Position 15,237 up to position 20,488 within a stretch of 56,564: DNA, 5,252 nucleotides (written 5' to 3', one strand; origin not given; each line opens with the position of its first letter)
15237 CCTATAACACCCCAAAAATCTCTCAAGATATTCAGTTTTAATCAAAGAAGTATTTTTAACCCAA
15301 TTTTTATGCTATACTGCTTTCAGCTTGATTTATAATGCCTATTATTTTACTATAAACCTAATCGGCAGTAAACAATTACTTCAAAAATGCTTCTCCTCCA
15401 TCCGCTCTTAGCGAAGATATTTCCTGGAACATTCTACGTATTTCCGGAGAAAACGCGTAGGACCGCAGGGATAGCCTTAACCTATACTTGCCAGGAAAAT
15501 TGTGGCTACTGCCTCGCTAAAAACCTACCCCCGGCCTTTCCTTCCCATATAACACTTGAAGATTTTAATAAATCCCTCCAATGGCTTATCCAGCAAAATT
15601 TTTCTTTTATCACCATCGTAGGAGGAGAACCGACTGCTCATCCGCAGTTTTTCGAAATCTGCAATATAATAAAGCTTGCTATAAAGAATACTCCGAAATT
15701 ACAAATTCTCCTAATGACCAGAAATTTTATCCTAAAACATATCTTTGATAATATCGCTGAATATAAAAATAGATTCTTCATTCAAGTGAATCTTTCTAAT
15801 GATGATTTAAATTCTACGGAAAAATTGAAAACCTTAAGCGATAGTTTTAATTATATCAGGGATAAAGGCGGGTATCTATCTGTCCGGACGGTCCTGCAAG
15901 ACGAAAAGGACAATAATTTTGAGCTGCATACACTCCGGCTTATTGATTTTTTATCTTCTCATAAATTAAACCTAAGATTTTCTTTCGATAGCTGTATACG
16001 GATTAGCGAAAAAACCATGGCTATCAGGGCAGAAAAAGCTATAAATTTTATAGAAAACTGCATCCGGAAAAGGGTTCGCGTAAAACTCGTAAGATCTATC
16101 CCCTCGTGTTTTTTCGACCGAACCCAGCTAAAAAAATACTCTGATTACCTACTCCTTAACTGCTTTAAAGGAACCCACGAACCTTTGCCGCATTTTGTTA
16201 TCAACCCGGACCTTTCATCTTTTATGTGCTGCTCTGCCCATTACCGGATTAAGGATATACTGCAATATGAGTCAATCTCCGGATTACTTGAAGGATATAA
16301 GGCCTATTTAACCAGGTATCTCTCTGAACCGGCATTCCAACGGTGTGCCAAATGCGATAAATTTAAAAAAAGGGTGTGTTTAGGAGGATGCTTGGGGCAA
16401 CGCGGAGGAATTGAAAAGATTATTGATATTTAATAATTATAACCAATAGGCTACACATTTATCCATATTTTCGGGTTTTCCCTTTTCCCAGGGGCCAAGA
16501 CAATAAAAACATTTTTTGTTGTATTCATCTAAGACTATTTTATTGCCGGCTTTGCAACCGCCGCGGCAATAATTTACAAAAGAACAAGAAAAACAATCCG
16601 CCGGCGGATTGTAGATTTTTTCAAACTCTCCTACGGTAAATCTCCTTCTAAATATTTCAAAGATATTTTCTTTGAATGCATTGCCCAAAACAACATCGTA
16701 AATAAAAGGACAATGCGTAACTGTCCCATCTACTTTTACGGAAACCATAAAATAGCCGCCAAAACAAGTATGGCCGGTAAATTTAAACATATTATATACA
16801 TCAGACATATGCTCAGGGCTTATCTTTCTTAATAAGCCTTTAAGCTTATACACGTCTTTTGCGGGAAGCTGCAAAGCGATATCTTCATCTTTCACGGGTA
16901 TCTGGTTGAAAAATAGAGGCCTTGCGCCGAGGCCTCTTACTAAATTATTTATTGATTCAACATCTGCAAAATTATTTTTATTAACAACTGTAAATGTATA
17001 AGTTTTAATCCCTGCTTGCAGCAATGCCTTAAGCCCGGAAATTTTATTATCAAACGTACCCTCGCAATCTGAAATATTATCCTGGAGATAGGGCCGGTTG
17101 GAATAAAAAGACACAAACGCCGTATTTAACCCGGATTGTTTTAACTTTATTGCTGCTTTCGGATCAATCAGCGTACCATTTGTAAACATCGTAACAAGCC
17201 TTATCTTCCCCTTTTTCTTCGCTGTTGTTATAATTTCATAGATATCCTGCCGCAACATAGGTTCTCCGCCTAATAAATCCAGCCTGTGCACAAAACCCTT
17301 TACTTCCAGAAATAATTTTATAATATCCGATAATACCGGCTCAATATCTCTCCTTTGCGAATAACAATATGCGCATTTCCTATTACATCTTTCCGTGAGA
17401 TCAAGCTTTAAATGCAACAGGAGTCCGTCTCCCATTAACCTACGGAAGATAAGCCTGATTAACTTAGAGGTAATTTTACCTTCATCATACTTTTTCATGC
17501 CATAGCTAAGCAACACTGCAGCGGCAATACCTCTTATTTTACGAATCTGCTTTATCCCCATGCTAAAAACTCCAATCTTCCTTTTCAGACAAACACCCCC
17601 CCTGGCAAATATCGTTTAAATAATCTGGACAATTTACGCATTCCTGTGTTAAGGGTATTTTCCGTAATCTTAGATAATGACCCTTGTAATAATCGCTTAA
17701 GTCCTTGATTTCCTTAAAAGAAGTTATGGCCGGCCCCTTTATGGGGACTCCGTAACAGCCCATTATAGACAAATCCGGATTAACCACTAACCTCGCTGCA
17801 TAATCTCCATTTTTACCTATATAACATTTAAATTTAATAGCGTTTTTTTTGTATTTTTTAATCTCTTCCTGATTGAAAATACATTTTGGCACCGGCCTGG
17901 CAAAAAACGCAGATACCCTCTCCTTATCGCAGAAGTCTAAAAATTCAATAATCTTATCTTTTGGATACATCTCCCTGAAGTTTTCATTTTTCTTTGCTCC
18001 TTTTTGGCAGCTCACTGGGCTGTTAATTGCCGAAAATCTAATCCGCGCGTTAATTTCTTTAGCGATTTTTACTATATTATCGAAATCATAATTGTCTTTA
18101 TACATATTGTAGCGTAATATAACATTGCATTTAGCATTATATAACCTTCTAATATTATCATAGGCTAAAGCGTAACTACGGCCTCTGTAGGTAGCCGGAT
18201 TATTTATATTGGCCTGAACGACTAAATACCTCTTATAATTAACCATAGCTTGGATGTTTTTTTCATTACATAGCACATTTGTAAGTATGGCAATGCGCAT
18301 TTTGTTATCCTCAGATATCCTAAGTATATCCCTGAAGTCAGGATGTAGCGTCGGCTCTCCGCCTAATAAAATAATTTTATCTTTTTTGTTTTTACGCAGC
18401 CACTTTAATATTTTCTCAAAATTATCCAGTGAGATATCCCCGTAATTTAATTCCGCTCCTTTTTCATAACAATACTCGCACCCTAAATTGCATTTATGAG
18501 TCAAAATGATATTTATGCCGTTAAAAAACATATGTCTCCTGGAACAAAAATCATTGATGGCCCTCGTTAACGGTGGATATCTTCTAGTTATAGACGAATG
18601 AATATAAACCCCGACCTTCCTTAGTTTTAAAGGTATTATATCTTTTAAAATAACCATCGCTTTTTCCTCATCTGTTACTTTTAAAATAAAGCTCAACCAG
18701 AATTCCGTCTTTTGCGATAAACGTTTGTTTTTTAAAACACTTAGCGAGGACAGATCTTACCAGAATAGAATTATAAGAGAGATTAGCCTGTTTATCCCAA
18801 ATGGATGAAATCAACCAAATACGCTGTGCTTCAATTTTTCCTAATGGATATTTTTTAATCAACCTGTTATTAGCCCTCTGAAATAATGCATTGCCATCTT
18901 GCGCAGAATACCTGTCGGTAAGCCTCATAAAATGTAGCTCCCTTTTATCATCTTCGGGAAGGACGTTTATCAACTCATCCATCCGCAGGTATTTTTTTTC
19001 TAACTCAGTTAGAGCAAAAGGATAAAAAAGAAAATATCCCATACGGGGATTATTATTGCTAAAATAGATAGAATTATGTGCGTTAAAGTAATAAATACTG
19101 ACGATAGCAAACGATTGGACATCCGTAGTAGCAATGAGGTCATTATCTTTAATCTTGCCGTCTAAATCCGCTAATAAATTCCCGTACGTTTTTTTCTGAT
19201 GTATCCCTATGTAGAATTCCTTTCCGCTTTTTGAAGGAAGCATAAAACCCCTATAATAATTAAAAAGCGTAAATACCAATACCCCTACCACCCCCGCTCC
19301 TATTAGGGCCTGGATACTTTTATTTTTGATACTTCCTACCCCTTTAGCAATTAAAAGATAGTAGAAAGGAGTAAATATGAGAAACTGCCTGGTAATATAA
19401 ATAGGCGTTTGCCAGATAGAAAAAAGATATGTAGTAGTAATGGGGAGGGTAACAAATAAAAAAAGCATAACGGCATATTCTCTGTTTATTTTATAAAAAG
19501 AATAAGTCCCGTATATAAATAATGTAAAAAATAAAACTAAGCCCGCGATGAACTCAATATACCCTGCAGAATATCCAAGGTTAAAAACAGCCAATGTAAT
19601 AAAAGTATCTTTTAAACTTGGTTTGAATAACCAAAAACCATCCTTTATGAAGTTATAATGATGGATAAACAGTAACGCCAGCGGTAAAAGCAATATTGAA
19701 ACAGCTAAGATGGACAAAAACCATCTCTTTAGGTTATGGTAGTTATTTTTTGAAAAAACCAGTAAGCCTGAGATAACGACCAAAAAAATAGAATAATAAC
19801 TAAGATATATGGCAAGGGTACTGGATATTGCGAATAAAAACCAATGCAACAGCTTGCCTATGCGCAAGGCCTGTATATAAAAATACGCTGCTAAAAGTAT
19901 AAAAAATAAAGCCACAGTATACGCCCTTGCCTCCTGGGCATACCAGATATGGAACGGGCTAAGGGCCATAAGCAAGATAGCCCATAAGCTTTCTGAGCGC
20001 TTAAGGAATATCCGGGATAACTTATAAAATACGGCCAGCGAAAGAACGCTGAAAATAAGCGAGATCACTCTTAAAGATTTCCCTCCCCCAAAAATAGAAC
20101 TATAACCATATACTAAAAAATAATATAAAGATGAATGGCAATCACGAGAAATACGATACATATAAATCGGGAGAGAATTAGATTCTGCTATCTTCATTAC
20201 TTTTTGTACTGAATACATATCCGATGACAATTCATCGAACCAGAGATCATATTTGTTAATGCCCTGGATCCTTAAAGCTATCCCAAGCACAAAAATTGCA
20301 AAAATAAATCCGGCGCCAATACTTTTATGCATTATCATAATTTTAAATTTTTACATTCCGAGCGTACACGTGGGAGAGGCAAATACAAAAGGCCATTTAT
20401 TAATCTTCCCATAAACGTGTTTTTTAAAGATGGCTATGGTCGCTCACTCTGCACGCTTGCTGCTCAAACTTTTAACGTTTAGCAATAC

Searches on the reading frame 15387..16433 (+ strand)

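Call 4: search_protein_families(library=pfam, proteins=[window:15387-16433:+], max_evalue=0.01)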
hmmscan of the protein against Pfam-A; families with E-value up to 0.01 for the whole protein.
window:15387-16433:+ (348 aa): 2 families
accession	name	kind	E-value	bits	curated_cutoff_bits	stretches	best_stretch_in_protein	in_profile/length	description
PF04055.27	Radical_SAM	-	4.4e-11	43.7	29.5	1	31-176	3-157/166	Radical SAM superfamily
PF13353.11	Fer4_12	-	0.00042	21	22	1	34-112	14-91/137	4Fe-4S single cluster domain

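Call 5: search_protein_families(library=ncbifam, proteins=[window:15387-16433:+], max_evalue=0.01)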
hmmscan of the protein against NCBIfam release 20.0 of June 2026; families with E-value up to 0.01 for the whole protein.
window:15387-16433:+ (348 aa): 18 families
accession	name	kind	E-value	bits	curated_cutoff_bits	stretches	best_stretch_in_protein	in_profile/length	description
TIGR02666.1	moaA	equivalog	1.6e-08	33.9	284.05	1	29-153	14-146/336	GTP 3',8-cyclase MoaA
TIGR03977.1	rSAM_pair_HxsC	equivalog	1.9e-06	27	267.9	1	22-137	22-135/292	His-Xaa-Ser system radical SAM maturase HxsC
NF012164.0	AlbA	equivalog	1.5e-05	23.6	850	1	27-143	115-224/442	subtilosin maturase AlbA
NF038283.1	viperin_w_prok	equivalog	1.9e-05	24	180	1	31-94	8-78/281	viperin family antiviral radical SAM protein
TIGR03962.1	mycofact_rSAM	equivalog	0.00016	21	265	1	30-93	17-79/339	mycofactocin radical SAM maturase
NF050035.1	rSAM_WgK_link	exception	0.00016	20.8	650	1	28-188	12-173/367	radical SAM/SPASM peptide maturase WgkB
TIGR04317.1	W_rSAM_matur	equivalog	0.00032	19.9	380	1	29-136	8-112/349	tungsten cofactor oxidoreductase radical SAM maturase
NF047865.1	rSAM_PapB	equivalog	0.00041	19.7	340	1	30-146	8-127/330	PapB family radical SAM/SPASM ranthipeptide maturase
TIGR03961.1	rSAM_PTO1314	hypoth_equivalog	0.00059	19.2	306.05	1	23-156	21-143/332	PTO1314 family radical SAM protein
TIGR04167.1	rSAM_SeCys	equivalog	0.00096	18.5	300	1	26-95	9-77/303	arsenosugar biosynthesis radical SAM (seleno)protein ArsS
TIGR02668.1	moaA_archaeal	equivalog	0.0019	17.2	325.25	1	29-143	14-121/303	GTP 3',8-cyclase MoaA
TIGR04051.1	rSAM_NirJ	equivalog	0.002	17.1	515.45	1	31-97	8-74/354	heme d1 biosynthesis radical SAM protein NirJ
NF040899.1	ryptide_rSAM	equivalog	0.0024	16.6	600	1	27-123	100-200/464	radical SAM/SPASM ryptide class RiPP maturase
NF033640.1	N_Twi_rSAM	subfamily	0.0031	16.7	170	1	61-192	160-286/398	twitch domain-containing radical SAM protein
NF045702.1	rSAM_GDGT_ether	equivalog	0.0041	15.8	450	1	27-97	88-161/486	tetraether lipid synthase Tes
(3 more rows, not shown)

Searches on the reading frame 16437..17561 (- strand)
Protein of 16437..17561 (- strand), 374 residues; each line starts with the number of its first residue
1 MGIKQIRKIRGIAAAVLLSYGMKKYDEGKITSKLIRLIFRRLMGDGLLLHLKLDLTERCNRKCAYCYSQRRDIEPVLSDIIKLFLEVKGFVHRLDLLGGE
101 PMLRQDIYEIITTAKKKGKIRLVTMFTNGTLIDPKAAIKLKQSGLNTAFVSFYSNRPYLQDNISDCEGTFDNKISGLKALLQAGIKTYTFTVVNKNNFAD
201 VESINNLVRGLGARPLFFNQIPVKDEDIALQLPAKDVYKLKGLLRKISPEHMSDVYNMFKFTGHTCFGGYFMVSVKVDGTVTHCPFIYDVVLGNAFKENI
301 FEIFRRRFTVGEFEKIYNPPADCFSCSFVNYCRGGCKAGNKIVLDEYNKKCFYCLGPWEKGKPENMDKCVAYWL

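Call 4: search_protein_families(library=pfam, proteins=[window:16437-17561:-], max_evalue=0.01)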
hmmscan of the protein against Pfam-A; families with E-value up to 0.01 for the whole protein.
window:16437-17561:- (374 aa): 2 families
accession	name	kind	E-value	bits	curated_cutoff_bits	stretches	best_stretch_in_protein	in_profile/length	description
PF04055.27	Radical_SAM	-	1.8e-20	74.2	29.5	1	55-204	3-162/166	Radical SAM superfamily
PF13186.11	SPASM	-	7e-06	26.7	21.5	1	266-326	1-66/67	Iron-sulfur cluster-binding domain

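Call 5: search_protein_families(library=ncbifam, proteins=[window:16437-17561:-], max_evalue=0.01)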
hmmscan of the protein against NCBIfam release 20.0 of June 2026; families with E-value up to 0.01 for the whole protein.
window:16437-17561:- (374 aa): 67 families (the best 25 are shown)
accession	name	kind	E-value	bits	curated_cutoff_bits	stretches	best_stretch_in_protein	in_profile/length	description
TIGR04303.1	GeoRSP_rSAM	equivalog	1.5e-29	103.6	400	2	54-218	10-174/325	GeoRSP system radical SAM/SPASM protein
TIGR04055.1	rSAM_NirJ2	equivalog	7.5e-25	88.1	500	1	55-340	6-307/326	putative heme d1 biosynthesis radical SAM protein NirJ2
TIGR04545.1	rSAM_ahbD_hemeb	equivalog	8.1e-25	88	500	1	54-214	5-168/339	heme b synthase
TIGR04054.1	rSAM_NirJ1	equivalog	6.4e-23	81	650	1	54-209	41-198/387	putative heme d1 biosynthesis radical SAM protein NirJ1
TIGR04250.1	SCM_rSAM_ScmE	equivalog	4.6e-22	78.4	400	2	52-208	6-165/358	SynChlorMet cassette radical SAM/SPASM protein ScmE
TIGR02668.1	moaA_archaeal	equivalog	1.5e-21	76.7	325.25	1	50-209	11-174/303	GTP 3',8-cyclase MoaA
TIGR04546.1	rSAM_ahbC_deAc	equivalog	3.4e-21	75.5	650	1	54-210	44-202/390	12,18-didecarboxysiroheme deacetylase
NF050035.1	rSAM_WgK_link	exception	8e-20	71.1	650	1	53-202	13-165/367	radical SAM/SPASM peptide maturase WgkB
TIGR02666.1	moaA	equivalog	9.6e-20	70.8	284.05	1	50-241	11-210/336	GTP 3',8-cyclase MoaA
TIGR04347.1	pseudo_SAM_Halo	equivalog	1.4e-19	70.6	525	1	54-218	43-209/390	TIGR04347 family pseudo-SAM/SPASM protein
NF001199.0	PRK00164.2-1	equivalog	7.7e-19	67.9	231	1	50-202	13-169/308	GTP 3',8-cyclase MoaA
TIGR04133.1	rSAM_w_lipo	hypoth_equivalog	2e-18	66.5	425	1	48-354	23-344/350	TIGR04133 family radical SAM/SPASM protein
TIGR04251.1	SCM_rSAM_ScmF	equivalog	2.4e-18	66.7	400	1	51-221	6-182/353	SynChlorMet cassette radical SAM/SPASM protein ScmF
TIGR04051.1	rSAM_NirJ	equivalog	2.9e-18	66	515.45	1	54-211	7-166/354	heme d1 biosynthesis radical SAM protein NirJ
TIGR02109.1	PQQ_syn_pqqE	equivalog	3.2e-17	62.5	381.35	1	49-215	7-176/358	pyrroloquinoline quinone biosynthesis protein PqqE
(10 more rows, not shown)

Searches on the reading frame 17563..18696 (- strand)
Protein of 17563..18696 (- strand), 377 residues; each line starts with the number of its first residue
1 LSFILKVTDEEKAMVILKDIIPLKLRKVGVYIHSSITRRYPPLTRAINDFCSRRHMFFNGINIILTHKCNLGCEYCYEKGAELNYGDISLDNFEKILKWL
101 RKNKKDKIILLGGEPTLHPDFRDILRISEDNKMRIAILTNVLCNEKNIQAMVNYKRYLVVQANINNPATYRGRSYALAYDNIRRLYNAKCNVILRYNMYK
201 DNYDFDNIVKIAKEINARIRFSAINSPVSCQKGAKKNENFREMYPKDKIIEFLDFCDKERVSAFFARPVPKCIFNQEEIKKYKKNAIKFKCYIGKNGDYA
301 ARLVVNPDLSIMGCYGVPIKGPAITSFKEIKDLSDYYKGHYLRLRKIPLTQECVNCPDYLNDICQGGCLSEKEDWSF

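Call 4: search_protein_families(library=pfam, proteins=[window:17563-18696:-], max_evalue=0.01)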
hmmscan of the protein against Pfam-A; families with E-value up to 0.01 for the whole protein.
window:17563-18696:- (377 aa): 2 families
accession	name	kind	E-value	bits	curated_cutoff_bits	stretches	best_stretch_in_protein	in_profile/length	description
PF04055.27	Radical_SAM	-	1.6e-17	64.6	29.5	1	63-206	1-160/166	Radical SAM superfamily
PF13353.11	Fer4_12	-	1.5e-05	25.8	22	1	64-133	10-79/137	4Fe-4S single cluster domain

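Call 5: search_protein_families(library=ncbifam, proteins=[window:17563-18696:-], max_evalue=0.01)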
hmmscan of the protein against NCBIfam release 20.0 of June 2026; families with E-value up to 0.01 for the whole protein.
window:17563-18696:- (377 aa): 62 families (the best 25 are shown)
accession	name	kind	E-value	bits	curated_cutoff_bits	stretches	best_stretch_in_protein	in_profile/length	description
TIGR04317.1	W_rSAM_matur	equivalog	5.4e-15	55.3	380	1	62-192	7-143/349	tungsten cofactor oxidoreductase radical SAM maturase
TIGR04250.1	SCM_rSAM_ScmE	equivalog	2.6e-14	52.9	400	1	61-368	5-327/358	SynChlorMet cassette radical SAM/SPASM protein ScmE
TIGR02668.1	moaA_archaeal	equivalog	1e-12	47.7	325.25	1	60-146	11-99/303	GTP 3',8-cyclase MoaA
NF038283.1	viperin_w_prok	equivalog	2.5e-12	46.6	180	1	61-153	4-105/281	viperin family antiviral radical SAM protein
NF001199.0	PRK00164.2-1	equivalog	5.5e-12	45.4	231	1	60-146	13-101/308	GTP 3',8-cyclase MoaA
TIGR03962.1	mycofact_rSAM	equivalog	1.1e-11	44.5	265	1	65-225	18-186/339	mycofactocin radical SAM maturase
TIGR04054.1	rSAM_NirJ1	equivalog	3e-11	42.6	650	1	65-218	42-204/387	putative heme d1 biosynthesis radical SAM protein NirJ1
TIGR04051.1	rSAM_NirJ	equivalog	3.3e-11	42.7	515.45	1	65-216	8-167/354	heme d1 biosynthesis radical SAM protein NirJ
TIGR04403.1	rSAM_skfB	equivalog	4.4e-11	42.2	300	1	63-227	108-279/402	sporulation killing factor system radical SAM maturase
TIGR02666.1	moaA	equivalog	4.7e-11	42.2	284.05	1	61-151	12-110/336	GTP 3',8-cyclase MoaA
NF012164.0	AlbA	equivalog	1.7e-10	39.9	850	1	47-173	106-233/442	subtilosin maturase AlbA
TIGR02495.1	NrdG2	equivalog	4.7e-10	39.1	131.15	1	63-219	20-184/193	anaerobic ribonucleoside-triphosphate reductase activating protein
TIGR04167.1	rSAM_SeCys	equivalog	5.9e-10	38.8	300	1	61-154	10-104/303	arsenosugar biosynthesis radical SAM (seleno)protein ArsS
NF045646.2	rSAM_Se_TrsS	equivalog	7.1e-10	38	490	1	65-140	92-169/441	radical SAM (seleno)protein TrsS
NF047865.1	rSAM_PapB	equivalog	8.8e-10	38.3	340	1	60-371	4-319/330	PapB family radical SAM/SPASM ranthipeptide maturase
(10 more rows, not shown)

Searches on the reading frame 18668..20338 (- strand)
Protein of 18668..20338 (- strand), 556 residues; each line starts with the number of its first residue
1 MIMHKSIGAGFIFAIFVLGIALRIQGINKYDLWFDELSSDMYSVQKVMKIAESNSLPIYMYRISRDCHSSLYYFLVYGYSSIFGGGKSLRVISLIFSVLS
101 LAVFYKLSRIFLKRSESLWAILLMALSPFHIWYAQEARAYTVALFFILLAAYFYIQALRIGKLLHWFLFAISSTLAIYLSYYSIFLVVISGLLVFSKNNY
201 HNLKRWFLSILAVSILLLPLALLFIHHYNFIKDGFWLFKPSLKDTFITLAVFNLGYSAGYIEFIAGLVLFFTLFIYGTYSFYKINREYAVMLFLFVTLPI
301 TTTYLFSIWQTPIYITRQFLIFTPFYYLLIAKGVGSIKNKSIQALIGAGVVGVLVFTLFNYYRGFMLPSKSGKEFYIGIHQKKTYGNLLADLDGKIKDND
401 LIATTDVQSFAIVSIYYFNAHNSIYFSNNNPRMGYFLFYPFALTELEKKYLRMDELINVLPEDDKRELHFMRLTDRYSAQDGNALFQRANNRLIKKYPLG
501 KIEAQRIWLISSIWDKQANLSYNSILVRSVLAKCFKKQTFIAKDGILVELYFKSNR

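Call 6: search_protein_families(library=pfam, proteins=[window:18668-20338:-], max_evalue=0.001)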
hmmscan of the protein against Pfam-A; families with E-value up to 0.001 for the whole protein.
window:18668-20338:- (556 aa): 1 family
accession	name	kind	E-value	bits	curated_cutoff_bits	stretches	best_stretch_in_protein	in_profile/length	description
PF13231.12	PMT_2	-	4.3e-08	34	26.1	1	74-217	8-153/160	Dolichyl-phosphate-mannose-protein mannosyltransferase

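Call 62: search_protein_families(library=ncbifam, proteins=[window:18668-20338:-], max_evalue=0.00001)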
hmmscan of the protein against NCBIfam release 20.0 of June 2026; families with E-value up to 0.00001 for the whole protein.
window:18668-20338:- (556 aa): 1 family
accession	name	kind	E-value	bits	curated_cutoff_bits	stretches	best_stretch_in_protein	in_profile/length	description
NF052499.1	MnslTaseMT1671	equivalog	7.6e-13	47.7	900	1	17-362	34-373/523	mannosyltransferase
